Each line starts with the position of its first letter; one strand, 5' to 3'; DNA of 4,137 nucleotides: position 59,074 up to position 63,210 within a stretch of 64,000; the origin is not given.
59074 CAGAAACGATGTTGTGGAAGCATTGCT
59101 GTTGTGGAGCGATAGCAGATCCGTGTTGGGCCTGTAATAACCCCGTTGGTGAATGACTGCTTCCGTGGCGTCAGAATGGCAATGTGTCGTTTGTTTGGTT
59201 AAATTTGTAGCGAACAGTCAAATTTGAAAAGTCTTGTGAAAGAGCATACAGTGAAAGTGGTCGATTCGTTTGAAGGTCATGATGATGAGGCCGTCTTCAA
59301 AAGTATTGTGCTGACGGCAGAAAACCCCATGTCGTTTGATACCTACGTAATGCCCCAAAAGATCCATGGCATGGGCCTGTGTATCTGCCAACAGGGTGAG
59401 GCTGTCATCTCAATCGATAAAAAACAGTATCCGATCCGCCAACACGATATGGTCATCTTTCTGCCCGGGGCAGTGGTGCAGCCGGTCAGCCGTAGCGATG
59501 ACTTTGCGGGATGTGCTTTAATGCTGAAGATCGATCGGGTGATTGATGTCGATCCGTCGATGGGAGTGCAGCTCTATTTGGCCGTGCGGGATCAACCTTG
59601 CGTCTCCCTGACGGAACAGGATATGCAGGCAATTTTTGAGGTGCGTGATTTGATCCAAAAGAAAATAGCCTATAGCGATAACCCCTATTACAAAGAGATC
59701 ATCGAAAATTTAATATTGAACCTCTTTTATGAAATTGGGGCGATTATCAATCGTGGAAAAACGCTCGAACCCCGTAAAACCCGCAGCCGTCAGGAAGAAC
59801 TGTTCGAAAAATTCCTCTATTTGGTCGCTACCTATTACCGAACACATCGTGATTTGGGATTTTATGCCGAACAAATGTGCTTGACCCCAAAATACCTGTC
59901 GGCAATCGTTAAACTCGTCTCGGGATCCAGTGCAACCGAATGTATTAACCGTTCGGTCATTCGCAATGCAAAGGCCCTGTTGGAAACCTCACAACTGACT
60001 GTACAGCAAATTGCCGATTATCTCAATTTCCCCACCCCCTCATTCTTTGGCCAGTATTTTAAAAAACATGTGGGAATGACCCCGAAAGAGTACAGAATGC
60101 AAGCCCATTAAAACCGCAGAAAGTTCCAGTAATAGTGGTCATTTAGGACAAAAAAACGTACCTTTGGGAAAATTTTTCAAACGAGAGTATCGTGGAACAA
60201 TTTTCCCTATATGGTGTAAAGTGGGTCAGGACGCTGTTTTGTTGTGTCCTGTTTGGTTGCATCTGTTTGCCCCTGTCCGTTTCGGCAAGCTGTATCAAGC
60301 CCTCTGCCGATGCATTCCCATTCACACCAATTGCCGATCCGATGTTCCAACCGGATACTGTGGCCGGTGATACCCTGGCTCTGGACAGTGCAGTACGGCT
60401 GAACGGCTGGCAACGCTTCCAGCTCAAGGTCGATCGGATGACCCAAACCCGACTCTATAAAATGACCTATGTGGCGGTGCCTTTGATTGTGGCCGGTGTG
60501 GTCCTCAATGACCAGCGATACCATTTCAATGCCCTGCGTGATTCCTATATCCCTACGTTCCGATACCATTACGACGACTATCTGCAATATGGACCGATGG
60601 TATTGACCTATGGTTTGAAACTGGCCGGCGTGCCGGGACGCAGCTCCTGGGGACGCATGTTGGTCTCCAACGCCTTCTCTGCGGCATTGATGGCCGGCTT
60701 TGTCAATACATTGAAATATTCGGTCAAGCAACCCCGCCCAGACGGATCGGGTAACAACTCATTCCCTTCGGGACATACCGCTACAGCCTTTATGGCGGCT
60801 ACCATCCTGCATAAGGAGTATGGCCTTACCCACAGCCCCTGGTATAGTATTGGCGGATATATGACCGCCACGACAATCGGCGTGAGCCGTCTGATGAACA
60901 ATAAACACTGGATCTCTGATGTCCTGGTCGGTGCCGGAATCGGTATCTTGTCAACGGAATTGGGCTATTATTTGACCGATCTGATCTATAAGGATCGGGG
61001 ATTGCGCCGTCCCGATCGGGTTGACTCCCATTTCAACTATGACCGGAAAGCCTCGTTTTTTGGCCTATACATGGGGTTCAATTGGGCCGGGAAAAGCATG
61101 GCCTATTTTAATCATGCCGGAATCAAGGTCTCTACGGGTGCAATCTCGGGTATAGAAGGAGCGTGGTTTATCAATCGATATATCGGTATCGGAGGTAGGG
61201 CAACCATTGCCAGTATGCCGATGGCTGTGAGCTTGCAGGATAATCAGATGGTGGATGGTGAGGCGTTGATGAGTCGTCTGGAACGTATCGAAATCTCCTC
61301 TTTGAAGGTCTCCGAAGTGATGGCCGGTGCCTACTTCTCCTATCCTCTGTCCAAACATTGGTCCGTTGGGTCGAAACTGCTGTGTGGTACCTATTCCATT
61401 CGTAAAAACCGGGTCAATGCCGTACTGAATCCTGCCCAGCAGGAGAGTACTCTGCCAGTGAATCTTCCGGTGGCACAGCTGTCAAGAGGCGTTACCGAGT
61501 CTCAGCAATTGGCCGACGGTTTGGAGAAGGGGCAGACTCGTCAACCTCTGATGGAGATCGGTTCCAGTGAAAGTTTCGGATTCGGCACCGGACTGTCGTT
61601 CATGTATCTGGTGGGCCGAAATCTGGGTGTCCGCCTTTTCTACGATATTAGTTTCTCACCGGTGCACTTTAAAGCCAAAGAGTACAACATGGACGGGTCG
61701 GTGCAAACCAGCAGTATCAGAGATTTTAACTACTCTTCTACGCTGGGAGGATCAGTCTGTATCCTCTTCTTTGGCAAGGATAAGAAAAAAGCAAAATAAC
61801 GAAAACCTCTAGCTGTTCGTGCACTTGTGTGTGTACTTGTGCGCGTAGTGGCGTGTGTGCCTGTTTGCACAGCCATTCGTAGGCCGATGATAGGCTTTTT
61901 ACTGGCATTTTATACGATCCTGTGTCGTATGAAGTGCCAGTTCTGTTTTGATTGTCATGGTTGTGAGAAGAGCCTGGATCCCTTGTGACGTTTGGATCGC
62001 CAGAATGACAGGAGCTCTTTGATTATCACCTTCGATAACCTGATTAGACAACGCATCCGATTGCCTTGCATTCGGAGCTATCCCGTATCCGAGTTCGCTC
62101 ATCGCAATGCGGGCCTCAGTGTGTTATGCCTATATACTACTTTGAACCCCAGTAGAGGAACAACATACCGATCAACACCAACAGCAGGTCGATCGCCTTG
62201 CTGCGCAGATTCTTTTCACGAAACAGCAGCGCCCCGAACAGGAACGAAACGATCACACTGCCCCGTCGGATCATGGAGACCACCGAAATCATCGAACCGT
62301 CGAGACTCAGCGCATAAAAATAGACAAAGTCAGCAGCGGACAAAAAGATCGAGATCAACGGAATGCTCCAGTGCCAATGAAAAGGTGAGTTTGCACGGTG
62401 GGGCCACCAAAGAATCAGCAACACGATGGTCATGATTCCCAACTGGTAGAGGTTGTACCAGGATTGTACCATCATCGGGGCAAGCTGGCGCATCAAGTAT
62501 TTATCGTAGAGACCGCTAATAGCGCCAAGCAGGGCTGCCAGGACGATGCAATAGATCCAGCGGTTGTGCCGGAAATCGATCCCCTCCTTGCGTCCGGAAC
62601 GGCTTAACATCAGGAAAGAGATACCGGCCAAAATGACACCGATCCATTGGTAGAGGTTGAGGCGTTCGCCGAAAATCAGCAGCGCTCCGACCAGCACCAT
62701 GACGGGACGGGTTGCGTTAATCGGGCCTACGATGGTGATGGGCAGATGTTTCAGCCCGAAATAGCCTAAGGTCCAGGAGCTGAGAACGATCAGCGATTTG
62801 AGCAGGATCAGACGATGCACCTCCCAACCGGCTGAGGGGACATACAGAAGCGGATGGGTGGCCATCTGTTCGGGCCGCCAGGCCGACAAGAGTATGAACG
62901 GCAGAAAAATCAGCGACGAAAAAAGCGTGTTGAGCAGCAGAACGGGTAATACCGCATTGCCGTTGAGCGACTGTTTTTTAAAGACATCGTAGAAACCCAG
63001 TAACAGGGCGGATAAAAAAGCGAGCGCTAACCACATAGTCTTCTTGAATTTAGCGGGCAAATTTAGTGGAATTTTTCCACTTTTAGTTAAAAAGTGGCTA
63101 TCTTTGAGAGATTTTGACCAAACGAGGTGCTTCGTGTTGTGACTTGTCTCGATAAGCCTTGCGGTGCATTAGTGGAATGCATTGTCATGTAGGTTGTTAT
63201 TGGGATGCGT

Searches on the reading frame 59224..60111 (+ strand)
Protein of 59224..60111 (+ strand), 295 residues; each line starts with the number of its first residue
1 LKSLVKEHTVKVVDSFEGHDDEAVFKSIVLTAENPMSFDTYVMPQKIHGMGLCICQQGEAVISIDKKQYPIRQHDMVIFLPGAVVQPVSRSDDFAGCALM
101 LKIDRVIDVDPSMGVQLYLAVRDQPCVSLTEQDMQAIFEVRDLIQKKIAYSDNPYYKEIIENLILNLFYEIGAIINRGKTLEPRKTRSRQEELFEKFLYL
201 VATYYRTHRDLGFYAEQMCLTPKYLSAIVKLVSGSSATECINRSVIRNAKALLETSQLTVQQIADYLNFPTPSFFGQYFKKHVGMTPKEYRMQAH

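Call 33: search_protein_families(library=pfam, proteins=[window:59224-60111:+], max_evalue=0.0001)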
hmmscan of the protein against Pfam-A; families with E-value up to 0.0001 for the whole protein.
window:59224-60111:+ (295 aa): 1 family
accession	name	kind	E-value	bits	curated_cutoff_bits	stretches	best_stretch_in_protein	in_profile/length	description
PF12833.13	HTH_18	-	3.4e-17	62.9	33.6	1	214-292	1-79/80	Helix-turn-helix domain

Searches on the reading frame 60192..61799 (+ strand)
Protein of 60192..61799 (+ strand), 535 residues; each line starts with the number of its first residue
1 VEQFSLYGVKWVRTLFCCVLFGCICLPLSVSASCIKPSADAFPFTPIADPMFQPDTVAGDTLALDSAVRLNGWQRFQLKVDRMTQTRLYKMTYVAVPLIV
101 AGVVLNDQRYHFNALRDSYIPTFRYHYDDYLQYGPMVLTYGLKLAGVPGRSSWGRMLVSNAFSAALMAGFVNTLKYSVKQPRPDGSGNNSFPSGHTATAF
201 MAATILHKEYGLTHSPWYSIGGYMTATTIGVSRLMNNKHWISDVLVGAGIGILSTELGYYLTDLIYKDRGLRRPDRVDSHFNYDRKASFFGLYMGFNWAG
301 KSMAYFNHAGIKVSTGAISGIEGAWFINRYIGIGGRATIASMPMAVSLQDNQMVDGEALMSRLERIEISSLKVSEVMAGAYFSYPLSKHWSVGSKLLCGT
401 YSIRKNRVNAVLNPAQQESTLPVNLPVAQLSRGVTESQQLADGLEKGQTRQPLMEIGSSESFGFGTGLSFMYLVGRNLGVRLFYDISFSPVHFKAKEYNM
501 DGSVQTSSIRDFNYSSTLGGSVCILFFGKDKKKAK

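Call 33: search_protein_families(library=pfam, proteins=[window:60192-61799:+], max_evalue=0.0001)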
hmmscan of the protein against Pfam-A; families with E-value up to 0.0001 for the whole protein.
window:60192-61799:+ (535 aa): 1 family
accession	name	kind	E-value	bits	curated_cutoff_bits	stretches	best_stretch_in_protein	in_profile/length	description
PF01569.27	PAP2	-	1.6e-17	63.9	27.2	1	162-261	7-124/130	PAP2 superfamily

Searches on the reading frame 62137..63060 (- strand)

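Call 33: search_protein_families(library=pfam, proteins=[window:62137-63060:-], max_evalue=0.0001)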
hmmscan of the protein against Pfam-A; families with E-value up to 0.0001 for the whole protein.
window:62137-63060:- (307 aa): 1 family
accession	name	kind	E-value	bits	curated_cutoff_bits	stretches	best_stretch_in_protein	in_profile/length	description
PF00892.27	EamA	-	1.2e-24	87.5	28.2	2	9-153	2-134/135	EamA-like transporter family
